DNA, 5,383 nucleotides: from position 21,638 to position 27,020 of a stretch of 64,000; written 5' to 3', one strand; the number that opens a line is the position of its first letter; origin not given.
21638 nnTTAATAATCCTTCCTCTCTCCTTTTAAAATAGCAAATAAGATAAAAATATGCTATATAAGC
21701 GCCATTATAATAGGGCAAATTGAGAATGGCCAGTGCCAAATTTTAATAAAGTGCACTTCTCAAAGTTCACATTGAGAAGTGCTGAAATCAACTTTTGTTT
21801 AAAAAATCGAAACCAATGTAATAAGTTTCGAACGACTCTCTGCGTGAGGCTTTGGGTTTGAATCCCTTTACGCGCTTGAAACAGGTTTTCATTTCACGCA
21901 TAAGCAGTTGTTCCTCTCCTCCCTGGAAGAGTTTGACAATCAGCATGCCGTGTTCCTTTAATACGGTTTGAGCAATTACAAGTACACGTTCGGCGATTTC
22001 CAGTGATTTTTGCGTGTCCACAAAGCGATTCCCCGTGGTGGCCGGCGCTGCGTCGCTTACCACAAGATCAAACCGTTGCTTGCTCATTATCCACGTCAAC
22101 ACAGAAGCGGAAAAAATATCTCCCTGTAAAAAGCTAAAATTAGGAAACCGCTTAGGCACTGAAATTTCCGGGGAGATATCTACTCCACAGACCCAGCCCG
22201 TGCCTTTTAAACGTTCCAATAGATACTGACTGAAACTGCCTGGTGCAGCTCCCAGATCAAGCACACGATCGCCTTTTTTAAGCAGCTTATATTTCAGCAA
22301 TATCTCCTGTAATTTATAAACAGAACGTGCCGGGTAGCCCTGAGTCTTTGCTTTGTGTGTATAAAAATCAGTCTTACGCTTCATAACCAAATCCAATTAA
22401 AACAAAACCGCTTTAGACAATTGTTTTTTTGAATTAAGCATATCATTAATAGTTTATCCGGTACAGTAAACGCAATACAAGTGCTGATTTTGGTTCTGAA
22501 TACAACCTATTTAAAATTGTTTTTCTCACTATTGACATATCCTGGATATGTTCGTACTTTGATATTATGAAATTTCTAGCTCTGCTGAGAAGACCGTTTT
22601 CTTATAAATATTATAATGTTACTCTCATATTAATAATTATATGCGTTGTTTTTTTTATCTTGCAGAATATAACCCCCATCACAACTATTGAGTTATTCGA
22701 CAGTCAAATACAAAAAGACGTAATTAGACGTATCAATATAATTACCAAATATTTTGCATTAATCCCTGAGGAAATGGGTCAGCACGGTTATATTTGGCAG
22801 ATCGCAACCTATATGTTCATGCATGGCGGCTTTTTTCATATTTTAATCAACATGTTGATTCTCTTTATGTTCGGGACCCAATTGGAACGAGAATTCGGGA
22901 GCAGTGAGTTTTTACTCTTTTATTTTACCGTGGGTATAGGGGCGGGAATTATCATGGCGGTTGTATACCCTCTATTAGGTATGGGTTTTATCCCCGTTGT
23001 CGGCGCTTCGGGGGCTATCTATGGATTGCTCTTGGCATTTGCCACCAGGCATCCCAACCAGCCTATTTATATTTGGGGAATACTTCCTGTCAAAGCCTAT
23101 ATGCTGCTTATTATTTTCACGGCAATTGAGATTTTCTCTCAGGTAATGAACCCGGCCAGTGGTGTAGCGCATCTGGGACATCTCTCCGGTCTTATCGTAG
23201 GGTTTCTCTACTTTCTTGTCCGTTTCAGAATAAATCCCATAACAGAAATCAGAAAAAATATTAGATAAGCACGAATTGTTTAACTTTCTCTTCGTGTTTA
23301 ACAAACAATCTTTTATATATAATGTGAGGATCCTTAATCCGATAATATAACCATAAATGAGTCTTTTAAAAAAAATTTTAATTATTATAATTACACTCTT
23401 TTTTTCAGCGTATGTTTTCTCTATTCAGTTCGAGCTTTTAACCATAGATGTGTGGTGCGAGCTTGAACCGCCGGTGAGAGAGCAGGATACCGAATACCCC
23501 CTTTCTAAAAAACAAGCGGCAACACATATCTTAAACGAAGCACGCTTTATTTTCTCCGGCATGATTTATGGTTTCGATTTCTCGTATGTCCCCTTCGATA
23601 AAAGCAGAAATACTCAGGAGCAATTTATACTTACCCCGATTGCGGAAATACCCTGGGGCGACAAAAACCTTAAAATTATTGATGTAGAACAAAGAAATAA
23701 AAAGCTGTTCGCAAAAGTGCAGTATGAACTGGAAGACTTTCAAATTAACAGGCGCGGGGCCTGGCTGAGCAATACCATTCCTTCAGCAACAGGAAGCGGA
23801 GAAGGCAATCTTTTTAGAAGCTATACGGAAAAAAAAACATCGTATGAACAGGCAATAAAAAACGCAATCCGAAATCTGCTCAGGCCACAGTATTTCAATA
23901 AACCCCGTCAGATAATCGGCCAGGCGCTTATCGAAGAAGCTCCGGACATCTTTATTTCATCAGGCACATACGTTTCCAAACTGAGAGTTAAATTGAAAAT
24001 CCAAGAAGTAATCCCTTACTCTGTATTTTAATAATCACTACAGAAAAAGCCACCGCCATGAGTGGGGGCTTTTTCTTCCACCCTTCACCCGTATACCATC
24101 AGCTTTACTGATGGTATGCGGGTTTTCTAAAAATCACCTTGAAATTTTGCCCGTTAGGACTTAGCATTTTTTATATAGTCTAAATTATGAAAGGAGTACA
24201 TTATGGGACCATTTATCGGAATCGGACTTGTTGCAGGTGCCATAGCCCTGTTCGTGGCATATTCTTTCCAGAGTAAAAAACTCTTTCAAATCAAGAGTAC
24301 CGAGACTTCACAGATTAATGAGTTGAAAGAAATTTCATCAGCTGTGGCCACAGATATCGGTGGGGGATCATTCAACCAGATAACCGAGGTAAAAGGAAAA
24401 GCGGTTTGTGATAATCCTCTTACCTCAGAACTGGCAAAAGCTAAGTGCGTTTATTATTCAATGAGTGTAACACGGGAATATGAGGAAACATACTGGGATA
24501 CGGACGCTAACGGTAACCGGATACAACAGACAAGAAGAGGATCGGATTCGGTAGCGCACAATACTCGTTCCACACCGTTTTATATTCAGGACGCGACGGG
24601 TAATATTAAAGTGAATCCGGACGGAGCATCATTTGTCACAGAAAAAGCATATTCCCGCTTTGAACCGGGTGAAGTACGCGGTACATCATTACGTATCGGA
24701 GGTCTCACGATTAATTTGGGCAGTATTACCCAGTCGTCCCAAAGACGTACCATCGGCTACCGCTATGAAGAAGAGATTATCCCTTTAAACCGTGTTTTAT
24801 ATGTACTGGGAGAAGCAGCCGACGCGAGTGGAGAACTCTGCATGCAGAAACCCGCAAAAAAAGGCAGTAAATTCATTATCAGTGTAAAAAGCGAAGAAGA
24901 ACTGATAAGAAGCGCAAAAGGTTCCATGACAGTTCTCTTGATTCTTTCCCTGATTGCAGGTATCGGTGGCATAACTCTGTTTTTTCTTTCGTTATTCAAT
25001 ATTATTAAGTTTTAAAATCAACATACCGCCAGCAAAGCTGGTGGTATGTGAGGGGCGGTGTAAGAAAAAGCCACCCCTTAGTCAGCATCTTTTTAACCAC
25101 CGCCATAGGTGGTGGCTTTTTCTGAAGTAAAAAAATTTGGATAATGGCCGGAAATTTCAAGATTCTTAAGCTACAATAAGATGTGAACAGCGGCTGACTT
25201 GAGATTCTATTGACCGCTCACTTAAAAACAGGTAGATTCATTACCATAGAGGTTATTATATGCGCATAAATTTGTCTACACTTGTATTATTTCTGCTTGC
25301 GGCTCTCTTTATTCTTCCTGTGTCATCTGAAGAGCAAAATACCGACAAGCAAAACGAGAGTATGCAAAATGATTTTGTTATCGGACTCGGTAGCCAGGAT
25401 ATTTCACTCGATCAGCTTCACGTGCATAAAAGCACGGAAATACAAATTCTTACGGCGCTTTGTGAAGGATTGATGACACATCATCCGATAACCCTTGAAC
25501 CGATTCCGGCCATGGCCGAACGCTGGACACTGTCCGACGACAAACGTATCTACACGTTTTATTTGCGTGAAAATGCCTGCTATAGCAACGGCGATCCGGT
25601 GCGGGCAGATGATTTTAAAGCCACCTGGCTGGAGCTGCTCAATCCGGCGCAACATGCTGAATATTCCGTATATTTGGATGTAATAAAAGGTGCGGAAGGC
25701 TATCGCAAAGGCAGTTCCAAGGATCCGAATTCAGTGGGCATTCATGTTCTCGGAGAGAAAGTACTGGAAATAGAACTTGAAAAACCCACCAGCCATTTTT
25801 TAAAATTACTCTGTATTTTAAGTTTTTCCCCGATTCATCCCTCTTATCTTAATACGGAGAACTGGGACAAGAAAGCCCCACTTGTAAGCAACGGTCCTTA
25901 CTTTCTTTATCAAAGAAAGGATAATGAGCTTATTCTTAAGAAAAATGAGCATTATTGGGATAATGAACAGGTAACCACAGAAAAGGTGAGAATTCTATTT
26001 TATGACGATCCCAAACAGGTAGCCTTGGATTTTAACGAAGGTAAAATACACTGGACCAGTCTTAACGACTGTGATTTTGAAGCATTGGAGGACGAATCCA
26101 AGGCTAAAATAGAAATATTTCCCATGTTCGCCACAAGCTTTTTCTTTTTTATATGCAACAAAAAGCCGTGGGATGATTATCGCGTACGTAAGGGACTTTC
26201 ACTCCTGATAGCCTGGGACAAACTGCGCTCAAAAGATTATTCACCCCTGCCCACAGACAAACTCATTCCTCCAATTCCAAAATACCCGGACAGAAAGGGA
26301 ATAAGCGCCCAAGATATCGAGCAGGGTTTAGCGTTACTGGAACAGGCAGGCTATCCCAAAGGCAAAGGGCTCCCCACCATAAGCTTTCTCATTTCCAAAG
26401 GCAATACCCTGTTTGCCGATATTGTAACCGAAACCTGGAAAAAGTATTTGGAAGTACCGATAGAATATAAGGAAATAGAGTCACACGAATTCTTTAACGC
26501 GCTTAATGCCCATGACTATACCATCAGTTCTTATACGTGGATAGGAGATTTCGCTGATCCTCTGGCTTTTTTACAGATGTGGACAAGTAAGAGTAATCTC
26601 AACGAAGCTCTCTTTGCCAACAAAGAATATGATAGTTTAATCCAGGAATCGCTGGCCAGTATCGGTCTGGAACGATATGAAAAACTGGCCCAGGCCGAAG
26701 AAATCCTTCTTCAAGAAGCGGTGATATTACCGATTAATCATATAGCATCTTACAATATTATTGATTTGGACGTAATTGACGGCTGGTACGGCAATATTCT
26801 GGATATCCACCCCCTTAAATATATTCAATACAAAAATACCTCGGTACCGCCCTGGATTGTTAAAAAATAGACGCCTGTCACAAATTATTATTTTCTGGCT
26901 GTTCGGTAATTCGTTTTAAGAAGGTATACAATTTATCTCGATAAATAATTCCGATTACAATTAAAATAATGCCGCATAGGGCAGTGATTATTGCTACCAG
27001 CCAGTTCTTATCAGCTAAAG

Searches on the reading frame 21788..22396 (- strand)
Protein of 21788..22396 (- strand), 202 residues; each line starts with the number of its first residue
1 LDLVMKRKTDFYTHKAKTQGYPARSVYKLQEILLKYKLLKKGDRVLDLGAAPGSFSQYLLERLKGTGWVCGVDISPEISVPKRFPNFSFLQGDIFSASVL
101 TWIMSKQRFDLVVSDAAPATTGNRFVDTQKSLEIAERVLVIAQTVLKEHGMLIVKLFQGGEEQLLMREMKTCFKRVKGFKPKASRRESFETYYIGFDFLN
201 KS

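Call 46: search_protein_families(library=pfam, proteins=[window:21788-22396:-], max_evalue=0.00001)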
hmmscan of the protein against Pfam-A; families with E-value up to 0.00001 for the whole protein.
window:21788-22396:- (202 aa): 3 families
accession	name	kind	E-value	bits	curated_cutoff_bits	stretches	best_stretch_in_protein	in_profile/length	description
PF01728.25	FtsJ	-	3.5e-47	161.1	24.1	1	21-198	1-181/181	FtsJ-like methyltransferase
PF13847.12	Methyltransf_31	-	1.9e-13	50.8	27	1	40-164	2-118/145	Methyltransferase domain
PF13649.12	Methyltransf_25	-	2e-06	28.8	27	1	45-115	1-71/97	Methyltransferase domain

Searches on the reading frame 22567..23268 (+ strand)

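Call 83: search_protein_families(library=pfam, proteins=[window:22567-23268:+], max_evalue=0.00001)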
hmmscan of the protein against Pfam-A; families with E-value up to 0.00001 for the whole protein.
window:22567-23268:+ (233 aa): 2 families
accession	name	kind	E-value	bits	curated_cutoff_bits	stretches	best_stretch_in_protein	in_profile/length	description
PF01694.28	Rhomboid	-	1.9e-33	116.1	22.6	1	74-220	2-141/143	Rhomboid domain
PF08551.15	DUF1751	-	2e-08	35.1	22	1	75-139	7-71/99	Eukaryotic integral membrane protein (DUF1751)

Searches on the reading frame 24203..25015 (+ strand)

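Call 83: search_protein_families(library=pfam, proteins=[window:24203-25015:+], max_evalue=0.00001)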
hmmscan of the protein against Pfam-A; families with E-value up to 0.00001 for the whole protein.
window:24203-25015:+ (270 aa): 1 family
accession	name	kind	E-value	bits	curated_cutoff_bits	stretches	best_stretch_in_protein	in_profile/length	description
PF12483.13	GIDE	-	1.7e-36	125.6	23.6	1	104-256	9-156/160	E3 Ubiquitin ligase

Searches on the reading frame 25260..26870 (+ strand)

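Call 83: search_protein_families(library=pfam, proteins=[window:25260-26870:+], max_evalue=0.00001)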
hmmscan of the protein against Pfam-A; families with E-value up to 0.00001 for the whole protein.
window:25260-26870:+ (536 aa): 1 family
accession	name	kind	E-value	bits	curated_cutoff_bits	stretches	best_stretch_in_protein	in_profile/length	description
PF00496.27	SBP_bac_5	-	8.8e-63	213.1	32.4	1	80-447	1-366/368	Bacterial extracellular solute-binding proteins, family 5 Middle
